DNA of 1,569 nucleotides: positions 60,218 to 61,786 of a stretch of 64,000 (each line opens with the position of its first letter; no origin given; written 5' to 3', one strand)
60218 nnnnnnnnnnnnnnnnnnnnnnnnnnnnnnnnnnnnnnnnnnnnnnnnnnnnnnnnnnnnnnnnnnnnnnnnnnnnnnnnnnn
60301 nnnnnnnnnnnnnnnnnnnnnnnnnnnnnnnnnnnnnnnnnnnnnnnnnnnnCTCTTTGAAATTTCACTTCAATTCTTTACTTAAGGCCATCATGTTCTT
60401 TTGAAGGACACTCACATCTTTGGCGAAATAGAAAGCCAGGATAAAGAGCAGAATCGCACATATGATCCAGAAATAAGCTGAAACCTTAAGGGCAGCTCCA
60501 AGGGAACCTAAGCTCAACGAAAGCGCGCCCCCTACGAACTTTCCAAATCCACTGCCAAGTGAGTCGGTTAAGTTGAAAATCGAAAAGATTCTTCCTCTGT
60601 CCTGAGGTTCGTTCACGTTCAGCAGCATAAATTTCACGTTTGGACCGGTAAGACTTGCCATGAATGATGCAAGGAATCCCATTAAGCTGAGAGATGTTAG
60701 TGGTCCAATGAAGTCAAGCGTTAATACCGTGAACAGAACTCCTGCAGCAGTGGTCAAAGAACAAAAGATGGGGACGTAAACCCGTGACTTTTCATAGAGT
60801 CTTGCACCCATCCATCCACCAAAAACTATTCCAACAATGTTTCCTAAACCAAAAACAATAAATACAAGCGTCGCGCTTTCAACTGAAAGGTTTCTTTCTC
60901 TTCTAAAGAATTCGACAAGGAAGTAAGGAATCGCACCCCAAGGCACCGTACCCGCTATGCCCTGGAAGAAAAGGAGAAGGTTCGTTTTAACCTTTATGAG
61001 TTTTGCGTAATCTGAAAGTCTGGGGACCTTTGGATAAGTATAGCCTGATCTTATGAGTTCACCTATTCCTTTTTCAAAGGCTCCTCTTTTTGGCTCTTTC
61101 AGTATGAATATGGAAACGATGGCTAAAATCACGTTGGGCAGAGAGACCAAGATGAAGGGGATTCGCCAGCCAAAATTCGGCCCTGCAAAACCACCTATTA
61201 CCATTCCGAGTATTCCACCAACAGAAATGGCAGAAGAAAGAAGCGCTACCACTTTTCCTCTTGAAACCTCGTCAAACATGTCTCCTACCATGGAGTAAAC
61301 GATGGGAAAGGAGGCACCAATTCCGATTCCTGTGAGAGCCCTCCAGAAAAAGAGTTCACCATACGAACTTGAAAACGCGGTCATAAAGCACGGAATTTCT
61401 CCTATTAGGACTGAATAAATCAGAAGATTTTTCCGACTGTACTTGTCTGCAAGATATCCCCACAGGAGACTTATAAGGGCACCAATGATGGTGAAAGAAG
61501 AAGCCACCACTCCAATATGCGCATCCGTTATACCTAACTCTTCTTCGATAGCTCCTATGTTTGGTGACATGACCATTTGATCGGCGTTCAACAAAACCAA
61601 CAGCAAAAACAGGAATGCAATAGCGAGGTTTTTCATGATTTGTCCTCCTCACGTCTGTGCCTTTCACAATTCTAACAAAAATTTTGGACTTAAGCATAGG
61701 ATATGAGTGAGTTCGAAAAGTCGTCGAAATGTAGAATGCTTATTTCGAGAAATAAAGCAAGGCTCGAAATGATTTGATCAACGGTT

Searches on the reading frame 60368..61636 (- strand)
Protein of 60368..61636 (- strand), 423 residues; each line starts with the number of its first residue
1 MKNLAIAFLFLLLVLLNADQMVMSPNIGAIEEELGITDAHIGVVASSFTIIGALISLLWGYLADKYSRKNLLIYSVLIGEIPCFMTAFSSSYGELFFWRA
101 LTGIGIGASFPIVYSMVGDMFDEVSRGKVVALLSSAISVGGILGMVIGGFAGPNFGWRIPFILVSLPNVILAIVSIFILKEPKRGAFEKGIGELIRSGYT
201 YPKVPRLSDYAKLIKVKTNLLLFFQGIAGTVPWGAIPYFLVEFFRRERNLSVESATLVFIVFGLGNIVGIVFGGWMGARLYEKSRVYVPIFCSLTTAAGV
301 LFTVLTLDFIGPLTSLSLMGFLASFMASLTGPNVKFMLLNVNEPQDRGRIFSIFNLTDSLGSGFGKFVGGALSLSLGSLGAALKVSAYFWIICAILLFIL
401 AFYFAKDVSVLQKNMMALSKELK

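Call 22: search_protein_families(library=pfam, proteins=[window:60368-61636:-], max_evalue=0.001)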
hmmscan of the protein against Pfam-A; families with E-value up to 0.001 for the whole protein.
window:60368-61636:- (423 aa): 2 families
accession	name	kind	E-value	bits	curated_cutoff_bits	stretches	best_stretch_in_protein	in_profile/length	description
PF07690.21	MFS_1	-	2.4e-49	168.5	33.4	2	9-189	1-184/347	Major Facilitator Superfamily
PF00083.30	Sugar_tr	-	7.4e-17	61.8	22.3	1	37-178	44-191/452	Sugar (and other) transporter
